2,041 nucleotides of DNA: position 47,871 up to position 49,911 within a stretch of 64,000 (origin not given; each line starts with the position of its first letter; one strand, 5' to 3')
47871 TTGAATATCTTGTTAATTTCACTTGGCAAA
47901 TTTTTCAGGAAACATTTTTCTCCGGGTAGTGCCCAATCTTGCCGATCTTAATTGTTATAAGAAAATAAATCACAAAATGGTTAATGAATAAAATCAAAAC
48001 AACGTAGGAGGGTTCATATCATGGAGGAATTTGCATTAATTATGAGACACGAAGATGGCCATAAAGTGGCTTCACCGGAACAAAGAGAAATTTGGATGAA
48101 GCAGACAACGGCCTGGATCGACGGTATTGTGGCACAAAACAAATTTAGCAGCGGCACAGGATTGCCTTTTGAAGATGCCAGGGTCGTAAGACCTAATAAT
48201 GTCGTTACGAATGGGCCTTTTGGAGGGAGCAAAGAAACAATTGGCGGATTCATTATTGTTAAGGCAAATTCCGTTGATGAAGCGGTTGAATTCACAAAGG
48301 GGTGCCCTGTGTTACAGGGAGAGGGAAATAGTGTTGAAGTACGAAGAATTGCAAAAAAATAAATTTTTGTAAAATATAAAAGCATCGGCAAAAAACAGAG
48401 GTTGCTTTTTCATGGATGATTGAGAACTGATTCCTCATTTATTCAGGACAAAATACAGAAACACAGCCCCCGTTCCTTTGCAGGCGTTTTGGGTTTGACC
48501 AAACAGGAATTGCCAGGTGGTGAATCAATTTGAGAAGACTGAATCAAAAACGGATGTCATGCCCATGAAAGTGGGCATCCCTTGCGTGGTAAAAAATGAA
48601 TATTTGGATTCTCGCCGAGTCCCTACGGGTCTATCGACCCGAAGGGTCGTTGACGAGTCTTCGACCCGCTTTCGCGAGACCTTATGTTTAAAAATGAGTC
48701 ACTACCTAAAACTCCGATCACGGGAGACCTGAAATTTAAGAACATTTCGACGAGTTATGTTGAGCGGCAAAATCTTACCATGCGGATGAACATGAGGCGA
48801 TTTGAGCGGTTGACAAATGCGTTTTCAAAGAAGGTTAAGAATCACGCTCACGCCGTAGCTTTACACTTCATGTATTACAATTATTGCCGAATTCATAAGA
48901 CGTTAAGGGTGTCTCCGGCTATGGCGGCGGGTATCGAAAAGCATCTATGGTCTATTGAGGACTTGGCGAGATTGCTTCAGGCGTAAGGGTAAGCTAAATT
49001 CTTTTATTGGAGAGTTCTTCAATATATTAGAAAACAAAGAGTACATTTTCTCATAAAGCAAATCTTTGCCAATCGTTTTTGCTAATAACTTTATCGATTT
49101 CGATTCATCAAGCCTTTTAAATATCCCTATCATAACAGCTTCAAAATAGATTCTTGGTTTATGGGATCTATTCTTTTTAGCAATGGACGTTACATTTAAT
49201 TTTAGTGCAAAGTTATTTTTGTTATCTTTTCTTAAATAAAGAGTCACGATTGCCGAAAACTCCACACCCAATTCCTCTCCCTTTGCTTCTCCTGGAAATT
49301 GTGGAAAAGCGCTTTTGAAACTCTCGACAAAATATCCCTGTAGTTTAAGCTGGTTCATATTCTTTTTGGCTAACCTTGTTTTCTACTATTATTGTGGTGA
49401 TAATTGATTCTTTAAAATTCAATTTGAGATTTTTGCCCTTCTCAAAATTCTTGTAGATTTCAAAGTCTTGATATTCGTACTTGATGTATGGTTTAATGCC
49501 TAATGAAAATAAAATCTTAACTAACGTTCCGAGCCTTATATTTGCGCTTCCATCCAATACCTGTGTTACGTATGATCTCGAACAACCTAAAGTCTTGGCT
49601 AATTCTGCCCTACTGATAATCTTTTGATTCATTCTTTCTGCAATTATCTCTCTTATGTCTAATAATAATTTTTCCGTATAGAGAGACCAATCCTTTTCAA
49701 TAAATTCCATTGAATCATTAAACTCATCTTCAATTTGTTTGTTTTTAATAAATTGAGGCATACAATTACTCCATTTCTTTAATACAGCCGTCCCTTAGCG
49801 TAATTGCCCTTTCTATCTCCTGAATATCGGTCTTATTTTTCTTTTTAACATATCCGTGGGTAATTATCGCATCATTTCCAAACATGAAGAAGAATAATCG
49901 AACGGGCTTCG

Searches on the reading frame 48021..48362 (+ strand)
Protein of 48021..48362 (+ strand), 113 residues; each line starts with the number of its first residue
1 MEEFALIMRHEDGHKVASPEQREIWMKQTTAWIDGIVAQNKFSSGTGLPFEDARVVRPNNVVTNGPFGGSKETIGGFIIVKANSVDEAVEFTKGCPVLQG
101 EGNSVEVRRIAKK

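Call 23: search_protein_families(library=pfam, proteins=[window:48021-48362:+], max_evalue=0.001)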
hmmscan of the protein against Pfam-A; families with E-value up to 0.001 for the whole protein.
window:48021-48362:+ (113 aa): 1 family
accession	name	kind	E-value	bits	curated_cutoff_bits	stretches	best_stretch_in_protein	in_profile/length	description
PF03795.20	YCII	-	6.9e-11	42.9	24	1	5-109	4-93/95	YCII-related domain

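Call 33: find_encoding_contigs(protein=window:48021-48362:+, flank=10000, max_places=8)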
Protein window:48021-48362:+ (113 aa): 1 contig read that carries it; 1 place shown.
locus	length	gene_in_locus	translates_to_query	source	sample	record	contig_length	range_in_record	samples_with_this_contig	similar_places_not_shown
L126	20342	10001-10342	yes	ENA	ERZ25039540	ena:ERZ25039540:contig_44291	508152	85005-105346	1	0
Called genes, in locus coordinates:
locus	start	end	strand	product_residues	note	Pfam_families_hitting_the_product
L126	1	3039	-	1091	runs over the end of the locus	PF00873:ACR_tran, PF03176:MMPL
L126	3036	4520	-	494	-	PF00873:ACR_tran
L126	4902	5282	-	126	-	PF00873:ACR_tran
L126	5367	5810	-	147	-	PF00873:ACR_tran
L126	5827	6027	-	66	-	PF00873:ACR_tran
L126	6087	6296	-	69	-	PF00873:ACR_tran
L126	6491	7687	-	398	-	PF25917:BSH_RND, PF25876:HH_MFP_RND, PF25944:Beta-barrel_RND, PF25989:YknX_C (faint)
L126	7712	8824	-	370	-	PF02321:OEP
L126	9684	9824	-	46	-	-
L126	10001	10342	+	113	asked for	PF03795:YCII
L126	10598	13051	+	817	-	PF13364:BetaGal_ABD2 (faint), PF02837:Glyco_hydro_2_N, PF09134:Invasin_D3 (faint), PF00703:Glyco_hydro_2, PF02836:Glyco_hydro_2_C, PF16355:DUF4982, PF18565:Glyco_hydro2_C5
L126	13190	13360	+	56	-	-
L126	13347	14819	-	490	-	PF00773:RNB, PF18614:RNase_II_C_S1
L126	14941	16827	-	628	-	PF08439:Peptidase_M3_N, PF01432:Peptidase_M3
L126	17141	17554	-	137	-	-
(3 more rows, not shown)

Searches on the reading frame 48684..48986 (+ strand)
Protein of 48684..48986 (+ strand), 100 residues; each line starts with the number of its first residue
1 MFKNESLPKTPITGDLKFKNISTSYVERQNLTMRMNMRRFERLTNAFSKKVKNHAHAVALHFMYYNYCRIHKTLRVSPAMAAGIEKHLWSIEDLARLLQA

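Call 23: search_protein_families(library=pfam, proteins=[window:48684-48986:+], max_evalue=0.001)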
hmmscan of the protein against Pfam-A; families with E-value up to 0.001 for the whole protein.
window:48684-48986:+ (100 aa): 1 family
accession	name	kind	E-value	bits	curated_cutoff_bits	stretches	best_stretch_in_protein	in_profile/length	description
PF03400.19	DDE_Tnp_IS1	-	0.00016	22.5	24.1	1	20-60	83-123/131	IS1 transposase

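Call 87: find_homologous_proteins(query=window:48732-48983:+, max_evalue=0.00001)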
Query seq(84 aa) (84 aa): 7959 proteins with E <= 0.00001 among 8000 candidates; the best 120 are listed.
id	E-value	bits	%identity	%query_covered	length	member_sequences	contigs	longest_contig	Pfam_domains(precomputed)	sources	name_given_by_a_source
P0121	7.4e-41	155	88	96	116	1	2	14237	-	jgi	jgi:hypothetical protein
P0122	3.9e-39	149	84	99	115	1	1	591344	-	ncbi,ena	-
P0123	6.8e-39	149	84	99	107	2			-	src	-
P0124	8.2e-39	148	86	95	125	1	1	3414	-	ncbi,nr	ncbi:MAG TPA: IS1 family transposase, partial [Bacteroidota bacterium]|nr:IS1 family transposase [Ba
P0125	1.6e-38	147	82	99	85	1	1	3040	PF03400.19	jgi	jgi:hypothetical protein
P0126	2.6e-38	147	83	99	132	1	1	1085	PF03400.19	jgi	jgi:hypothetical protein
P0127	3.6e-37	143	81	100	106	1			PF03400.19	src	-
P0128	5.0e-37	143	78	99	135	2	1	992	PF03400.19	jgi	jgi:hypothetical protein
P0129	7.0e-37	142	80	96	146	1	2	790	-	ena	-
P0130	7.3e-37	142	79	96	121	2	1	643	-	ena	-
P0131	1.5e-36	141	77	99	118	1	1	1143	-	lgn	-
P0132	2.6e-36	140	75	96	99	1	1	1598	-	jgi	jgi:hypothetical protein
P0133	4.3e-36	140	75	100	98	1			PF03400.19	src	-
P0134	4.6e-36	140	76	100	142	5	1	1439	-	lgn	-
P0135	5.9e-36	139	80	95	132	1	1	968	-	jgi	jgi:hypothetical protein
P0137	7.8e-36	139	94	81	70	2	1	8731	-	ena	-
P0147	2.3e-35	137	73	96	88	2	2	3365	PF03400.19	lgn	-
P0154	4.3e-35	136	76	94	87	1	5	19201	PF03400.19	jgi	jgi:hypothetical protein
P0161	5.6e-35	136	72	98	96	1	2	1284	PF03400.19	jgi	jgi:hypothetical protein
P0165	6.4e-35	136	77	94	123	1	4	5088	PF03400.19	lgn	-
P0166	6.6e-35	136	74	96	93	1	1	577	PF03400.19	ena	-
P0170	7.8e-35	136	74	95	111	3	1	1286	PF03400.19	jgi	jgi:hypothetical protein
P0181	1.0e-34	135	74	98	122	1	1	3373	PF03400.19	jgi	jgi:hypothetical protein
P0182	1.0e-34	135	74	96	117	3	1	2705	PF03400.19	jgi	jgi:hypothetical protein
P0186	1.2e-34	135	79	92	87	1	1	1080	PF03400.19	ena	-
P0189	1.3e-34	135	74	93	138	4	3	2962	PF03400.19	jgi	jgi:hypothetical protein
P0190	1.4e-34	135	73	94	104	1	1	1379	PF03400.19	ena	-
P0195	1.5e-34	135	72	99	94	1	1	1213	PF03400.19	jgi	jgi:hypothetical protein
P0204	2.0e-34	134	75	92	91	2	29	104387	PF03400.19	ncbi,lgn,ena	-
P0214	2.8e-34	134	76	95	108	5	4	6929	PF03400.19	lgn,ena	-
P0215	2.9e-34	134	75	95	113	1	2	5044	PF03400.19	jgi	jgi:hypothetical protein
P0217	3.0e-34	134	74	98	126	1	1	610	PF03400.19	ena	-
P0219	3.1e-34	134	70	99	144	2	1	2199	PF03400.19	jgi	jgi:hypothetical protein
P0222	3.5e-34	134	73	94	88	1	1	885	PF03400.19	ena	-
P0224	3.6e-34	134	73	95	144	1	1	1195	PF03400.19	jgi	jgi:hypothetical protein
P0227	3.8e-34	133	73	98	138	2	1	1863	PF03400.19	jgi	jgi:hypothetical protein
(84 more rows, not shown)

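Call 89: search_protein_families(library=ncbifam, proteins=[window:48684-48986:+], max_evalue=0.01)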
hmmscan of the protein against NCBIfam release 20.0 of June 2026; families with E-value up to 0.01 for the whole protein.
window:48684-48986:+ (100 aa): 0 families

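Call 96: find_encoding_contigs(protein=P0137, flank=5000, max_places=5)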
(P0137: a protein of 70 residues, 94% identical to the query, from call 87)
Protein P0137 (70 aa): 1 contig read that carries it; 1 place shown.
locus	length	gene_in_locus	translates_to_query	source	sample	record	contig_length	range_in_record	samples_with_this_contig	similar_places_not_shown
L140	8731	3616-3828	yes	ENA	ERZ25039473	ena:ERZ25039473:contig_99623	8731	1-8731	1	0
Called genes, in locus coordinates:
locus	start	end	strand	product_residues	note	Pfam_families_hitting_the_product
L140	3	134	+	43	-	?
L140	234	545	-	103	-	PF25917:BSH_RND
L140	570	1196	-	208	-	PF02321:OEP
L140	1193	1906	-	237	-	PF02321:OEP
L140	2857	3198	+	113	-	PF03795:YCII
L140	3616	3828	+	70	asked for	-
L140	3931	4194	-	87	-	-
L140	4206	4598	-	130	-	PF01381:HTH_3 (weak)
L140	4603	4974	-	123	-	PF05973:Gp49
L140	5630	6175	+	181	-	PF02837:Glyco_hydro_2_N (weak), PF00703:Glyco_hydro_2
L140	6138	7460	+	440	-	PF02836:Glyco_hydro_2_C, PF16355:DUF4982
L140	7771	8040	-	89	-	-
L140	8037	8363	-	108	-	PF18614:RNase_II_C_S1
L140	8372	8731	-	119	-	?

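Call 97: find_encoding_contigs(protein=P0121, flank=5000, max_places=5)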
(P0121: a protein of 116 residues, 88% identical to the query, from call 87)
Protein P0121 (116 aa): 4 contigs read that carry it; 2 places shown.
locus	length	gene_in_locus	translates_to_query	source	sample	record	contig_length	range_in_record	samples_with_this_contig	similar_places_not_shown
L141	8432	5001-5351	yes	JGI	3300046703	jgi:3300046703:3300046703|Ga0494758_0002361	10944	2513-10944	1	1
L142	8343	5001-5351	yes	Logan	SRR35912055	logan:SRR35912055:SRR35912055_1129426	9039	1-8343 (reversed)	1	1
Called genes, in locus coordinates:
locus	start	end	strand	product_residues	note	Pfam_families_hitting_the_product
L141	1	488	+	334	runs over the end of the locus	PF13495:Phage_int_SAM_4, PF24624:Int_N (weak), PF00589:Phage_integrase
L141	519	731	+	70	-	-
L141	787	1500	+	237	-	PF04255:DUF433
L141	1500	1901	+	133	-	PF18478:PIN_10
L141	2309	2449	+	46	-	-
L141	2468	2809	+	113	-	-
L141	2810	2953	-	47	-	-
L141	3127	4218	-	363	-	PF06114:Peptidase_M78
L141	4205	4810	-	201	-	-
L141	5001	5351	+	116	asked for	-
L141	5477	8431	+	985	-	?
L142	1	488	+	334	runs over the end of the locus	PF13495:Phage_int_SAM_4, PF24624:Int_N (weak), PF00589:Phage_integrase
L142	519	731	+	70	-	-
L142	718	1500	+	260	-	PF04255:DUF433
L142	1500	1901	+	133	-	PF18478:PIN_10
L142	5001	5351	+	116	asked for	-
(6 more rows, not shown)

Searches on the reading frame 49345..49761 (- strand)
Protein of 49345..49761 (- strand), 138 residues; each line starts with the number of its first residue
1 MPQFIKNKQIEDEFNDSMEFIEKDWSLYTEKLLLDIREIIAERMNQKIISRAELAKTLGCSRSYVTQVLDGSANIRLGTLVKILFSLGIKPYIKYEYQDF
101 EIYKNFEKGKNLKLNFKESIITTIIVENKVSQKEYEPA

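Call 89: search_protein_families(library=ncbifam, proteins=[window:49345-49761:-], max_evalue=0.01)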
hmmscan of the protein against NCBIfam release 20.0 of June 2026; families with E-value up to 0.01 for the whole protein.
window:49345-49761:- (138 aa): 4 families
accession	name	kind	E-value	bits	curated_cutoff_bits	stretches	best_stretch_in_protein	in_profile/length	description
NF038310.1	lysogeny_AimR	equivalog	0.00011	21.4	70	1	41-90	2-51/365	AimR family lysis-lysogeny pheromone receptor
TIGR03070.1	couple_hipB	subfamily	0.00016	21.6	71.65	1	49-89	16-56/58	type II toxin-antitoxin system Y4mF family antitoxin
TIGR04111.1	BcepMu_gp16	hypoth_equivalog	0.0013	18.6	34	1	40-90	5-55/55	phage-associated protein, BcepMu gp16 family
TIGR02607.1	antidote_HigA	equivalog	0.005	16.6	47.7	1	42-91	14-63/81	HigA family addiction module antitoxin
